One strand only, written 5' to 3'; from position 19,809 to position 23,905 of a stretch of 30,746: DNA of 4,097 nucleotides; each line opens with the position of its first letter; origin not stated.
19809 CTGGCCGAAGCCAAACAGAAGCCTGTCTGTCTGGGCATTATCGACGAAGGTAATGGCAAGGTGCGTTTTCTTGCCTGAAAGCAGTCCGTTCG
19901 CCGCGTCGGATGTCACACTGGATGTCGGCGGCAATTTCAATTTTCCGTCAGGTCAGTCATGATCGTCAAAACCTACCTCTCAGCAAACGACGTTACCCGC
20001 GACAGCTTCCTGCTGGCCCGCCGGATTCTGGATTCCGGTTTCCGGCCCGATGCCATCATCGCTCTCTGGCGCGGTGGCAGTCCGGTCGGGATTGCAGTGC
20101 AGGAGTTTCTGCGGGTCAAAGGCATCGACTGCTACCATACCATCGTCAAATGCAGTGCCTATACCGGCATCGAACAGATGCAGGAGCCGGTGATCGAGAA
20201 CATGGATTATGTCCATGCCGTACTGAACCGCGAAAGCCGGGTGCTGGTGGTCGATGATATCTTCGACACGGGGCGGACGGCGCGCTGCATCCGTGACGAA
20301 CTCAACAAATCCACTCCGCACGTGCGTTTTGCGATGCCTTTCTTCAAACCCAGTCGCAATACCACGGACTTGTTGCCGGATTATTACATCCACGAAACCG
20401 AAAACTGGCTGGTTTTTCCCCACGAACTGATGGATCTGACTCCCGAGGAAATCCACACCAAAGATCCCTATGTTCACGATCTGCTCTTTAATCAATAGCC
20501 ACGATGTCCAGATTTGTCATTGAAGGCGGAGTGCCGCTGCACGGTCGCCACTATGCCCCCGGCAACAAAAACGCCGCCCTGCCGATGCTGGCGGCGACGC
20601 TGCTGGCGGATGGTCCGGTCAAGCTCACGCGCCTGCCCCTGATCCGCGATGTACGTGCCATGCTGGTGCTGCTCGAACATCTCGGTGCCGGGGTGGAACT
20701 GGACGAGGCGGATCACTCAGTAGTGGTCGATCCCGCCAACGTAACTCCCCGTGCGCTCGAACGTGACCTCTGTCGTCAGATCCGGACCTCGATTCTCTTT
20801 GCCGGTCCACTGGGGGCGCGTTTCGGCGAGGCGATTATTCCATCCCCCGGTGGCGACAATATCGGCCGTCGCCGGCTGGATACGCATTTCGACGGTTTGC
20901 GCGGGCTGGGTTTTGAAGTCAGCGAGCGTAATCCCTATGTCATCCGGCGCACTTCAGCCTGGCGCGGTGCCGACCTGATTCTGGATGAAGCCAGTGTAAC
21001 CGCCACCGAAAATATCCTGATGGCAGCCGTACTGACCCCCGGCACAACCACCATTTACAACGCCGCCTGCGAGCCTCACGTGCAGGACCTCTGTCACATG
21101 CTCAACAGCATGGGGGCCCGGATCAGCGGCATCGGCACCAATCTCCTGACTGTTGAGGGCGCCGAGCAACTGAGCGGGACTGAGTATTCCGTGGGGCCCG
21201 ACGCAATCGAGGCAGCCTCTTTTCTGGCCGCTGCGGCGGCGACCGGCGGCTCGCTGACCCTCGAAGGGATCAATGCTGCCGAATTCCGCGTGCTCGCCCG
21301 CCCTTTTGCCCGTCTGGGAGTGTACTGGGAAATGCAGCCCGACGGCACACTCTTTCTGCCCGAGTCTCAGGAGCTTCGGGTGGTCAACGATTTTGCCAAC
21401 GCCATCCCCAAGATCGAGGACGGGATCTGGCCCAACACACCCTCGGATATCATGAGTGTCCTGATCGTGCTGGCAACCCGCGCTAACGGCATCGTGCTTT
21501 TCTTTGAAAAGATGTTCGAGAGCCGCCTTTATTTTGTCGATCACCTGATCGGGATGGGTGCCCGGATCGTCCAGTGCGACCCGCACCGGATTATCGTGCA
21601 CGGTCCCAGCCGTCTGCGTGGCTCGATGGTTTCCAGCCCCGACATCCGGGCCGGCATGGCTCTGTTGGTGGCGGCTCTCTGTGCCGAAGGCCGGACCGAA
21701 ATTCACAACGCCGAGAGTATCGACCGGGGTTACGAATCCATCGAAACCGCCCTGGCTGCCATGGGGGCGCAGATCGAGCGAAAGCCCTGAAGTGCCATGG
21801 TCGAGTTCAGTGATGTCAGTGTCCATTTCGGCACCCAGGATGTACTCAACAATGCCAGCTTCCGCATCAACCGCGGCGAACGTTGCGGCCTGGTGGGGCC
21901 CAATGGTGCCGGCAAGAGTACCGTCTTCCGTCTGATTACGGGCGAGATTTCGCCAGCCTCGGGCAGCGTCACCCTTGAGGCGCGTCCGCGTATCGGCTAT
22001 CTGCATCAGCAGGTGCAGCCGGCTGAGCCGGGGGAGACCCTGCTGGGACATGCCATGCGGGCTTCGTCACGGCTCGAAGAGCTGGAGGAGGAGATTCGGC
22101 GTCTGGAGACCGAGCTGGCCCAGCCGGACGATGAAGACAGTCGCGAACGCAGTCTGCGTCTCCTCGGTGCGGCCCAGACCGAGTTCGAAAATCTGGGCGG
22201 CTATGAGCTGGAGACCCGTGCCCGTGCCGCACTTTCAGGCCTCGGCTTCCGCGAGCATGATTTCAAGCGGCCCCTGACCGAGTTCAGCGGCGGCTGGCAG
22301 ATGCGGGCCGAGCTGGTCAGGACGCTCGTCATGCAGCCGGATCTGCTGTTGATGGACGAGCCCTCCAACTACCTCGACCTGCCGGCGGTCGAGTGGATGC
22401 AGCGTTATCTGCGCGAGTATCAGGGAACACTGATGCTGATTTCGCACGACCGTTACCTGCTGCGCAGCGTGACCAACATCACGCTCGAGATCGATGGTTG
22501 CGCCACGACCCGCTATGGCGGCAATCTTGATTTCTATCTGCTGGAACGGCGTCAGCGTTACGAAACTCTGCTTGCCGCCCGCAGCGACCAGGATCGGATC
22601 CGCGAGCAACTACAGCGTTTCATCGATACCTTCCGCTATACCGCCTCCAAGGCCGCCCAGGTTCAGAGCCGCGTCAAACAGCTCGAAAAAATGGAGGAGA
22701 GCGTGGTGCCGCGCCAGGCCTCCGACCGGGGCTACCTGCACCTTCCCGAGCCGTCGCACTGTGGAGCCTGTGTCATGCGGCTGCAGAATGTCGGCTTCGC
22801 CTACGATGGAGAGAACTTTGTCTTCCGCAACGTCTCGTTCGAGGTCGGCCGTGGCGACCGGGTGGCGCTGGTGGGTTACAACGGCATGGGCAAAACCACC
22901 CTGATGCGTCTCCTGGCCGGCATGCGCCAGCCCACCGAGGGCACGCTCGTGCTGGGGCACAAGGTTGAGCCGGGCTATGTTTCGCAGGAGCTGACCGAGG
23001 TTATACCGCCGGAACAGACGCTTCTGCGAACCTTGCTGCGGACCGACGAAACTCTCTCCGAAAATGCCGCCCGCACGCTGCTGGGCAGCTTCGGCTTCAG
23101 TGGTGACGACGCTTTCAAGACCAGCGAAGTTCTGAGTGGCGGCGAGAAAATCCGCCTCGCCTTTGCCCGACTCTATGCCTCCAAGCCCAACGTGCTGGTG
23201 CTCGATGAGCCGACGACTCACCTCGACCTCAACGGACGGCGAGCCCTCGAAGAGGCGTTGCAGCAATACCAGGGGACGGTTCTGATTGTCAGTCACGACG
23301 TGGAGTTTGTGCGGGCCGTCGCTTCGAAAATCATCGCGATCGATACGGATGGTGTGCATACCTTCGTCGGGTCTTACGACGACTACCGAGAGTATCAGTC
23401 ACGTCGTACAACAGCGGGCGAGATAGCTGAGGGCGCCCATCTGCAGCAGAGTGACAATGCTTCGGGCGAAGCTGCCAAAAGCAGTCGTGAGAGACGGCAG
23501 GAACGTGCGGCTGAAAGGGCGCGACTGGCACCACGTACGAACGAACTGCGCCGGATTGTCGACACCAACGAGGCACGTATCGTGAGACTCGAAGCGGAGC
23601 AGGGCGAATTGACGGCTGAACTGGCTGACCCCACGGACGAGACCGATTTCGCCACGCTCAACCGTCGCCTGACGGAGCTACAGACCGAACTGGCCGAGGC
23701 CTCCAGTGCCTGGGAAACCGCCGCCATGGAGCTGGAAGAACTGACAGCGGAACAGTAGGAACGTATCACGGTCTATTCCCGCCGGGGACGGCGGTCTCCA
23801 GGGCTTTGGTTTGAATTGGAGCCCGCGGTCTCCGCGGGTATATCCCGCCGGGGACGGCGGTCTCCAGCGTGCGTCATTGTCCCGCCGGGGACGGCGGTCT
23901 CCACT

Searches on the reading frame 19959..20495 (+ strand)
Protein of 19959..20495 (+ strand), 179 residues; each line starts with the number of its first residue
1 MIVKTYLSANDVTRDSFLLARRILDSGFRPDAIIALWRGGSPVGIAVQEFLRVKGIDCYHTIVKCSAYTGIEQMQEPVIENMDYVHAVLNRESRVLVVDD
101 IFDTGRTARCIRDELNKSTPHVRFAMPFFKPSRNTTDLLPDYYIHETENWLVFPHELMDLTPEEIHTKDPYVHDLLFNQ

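Call 14: search_protein_families(library=pfam, proteins=[window:19959-20495:+], max_evalue=0.01)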
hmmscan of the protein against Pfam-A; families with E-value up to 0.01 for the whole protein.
window:19959-20495:+ (179 aa): 2 families
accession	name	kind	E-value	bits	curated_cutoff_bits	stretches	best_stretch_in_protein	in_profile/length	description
PF00156.33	Pribosyltran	-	3.3e-08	33.4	26.3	1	19-148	18-144/158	Phosphoribosyl transferase domain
PF11202.14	StiP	-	0.0024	17.6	28.7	1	9-101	63-149/245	Tellurite-like stress resistance cysteine protease StiP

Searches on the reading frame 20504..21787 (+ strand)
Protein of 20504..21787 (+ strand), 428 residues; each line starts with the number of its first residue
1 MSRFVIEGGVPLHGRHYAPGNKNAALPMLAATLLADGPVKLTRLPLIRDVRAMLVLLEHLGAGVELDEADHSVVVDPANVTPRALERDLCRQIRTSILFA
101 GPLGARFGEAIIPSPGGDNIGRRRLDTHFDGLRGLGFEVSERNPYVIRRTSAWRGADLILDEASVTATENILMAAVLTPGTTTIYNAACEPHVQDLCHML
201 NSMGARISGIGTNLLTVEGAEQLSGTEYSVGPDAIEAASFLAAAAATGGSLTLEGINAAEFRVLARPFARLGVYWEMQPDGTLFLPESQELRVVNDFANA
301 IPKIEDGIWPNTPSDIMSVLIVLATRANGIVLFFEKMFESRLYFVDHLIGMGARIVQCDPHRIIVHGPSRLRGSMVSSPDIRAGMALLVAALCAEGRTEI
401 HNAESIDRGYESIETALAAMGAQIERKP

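Call 14: search_protein_families(library=pfam, proteins=[window:20504-21787:+], max_evalue=0.01)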
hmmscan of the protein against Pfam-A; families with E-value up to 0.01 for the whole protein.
window:20504-21787:+ (428 aa): 1 family
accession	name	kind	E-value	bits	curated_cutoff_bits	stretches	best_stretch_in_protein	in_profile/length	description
PF00275.25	EPSP_synthase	-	9.3e-71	239.2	22.8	1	7-415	2-415/417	EPSP synthase (3-phosphoshikimate 1-carboxyvinyltransferase)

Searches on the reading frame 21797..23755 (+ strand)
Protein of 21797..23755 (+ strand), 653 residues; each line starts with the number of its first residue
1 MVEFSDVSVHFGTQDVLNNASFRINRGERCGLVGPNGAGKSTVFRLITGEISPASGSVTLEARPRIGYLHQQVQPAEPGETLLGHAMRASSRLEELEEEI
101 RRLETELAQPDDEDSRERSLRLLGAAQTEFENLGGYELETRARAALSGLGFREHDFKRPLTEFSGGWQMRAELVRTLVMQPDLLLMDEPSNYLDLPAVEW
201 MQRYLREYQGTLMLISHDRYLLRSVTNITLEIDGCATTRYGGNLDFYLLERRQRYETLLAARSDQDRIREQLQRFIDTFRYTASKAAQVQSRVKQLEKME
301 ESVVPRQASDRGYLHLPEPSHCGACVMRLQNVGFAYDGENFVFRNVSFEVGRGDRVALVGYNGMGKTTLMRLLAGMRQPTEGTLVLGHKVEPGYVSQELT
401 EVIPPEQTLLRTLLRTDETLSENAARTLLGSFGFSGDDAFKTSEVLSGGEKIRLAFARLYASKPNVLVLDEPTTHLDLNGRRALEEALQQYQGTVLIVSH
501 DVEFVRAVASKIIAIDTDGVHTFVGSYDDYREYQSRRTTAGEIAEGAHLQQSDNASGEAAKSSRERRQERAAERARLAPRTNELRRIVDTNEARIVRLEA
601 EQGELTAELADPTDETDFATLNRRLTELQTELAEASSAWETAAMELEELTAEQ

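Call 14: search_protein_families(library=pfam, proteins=[window:21797-23755:+], max_evalue=0.01)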
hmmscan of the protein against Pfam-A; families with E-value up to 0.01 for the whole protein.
window:21797-23755:+ (653 aa): 18 families
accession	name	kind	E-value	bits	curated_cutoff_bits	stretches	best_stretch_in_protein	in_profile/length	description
PF00005.33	ABC_tran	-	2.7e-52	177.5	25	2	17-191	1-137/137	ABC transporter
PF12848.13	ABC_tran_Xtn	-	5.4e-20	71.7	25.9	1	230-306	1-77/85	ABC transporter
PF13304.12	AAA_21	-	1.1e-12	49.1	27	0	31-47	3-19/304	AAA domain, putative AbiEii toxin, Type IV TA system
PF16326.10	ABC_tran_CTD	-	2.3e-09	37.8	32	1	584-641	6-66/69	ABC transporter C-terminal domain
PF13191.12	AAA_16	-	2.5e-07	31.8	32.6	1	351-488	22-156/167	AAA ATPase domain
PF02463.25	SMC_N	-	4.9e-07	29.8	40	1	443-515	134-211/220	RecF/RecN/SMC N terminal domain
PF01926.29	MMR_HSR1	-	5.9e-06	26.8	21.9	0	355-380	1-26/113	50S ribosome-binding GTPase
PF13555.12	AAA_29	-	6e-06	26.4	27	0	19-43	14-38/61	P-loop containing region of AAA domain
PF13401.12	AAA_22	-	9e-05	23.2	27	0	357-471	9-92/130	AAA domain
PF00006.31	ATP-synt_ab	-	0.00034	20.8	29.5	0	348-394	9-54/213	ATP synthase alpha/beta family, nucleotide-binding domain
PF00004.35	AAA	-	0.0004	21.3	21.2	0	357-471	2-65/131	ATPase family associated with various cellular activities (AAA)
PF13481.12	AAA_25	-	0.00046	20.3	27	0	352-395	32-75/195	AAA domain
PF13604.12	AAA_30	-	0.0006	20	27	0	356-497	21-121/191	AAA domain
PF03193.22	RsgA_GTPase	-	0.0024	18.1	30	0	28-58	107-137/174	RsgA GTPase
PF07728.20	AAA_5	-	0.0046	17.4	22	0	356-389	2-35/139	AAA domain (dynein-related subfamily)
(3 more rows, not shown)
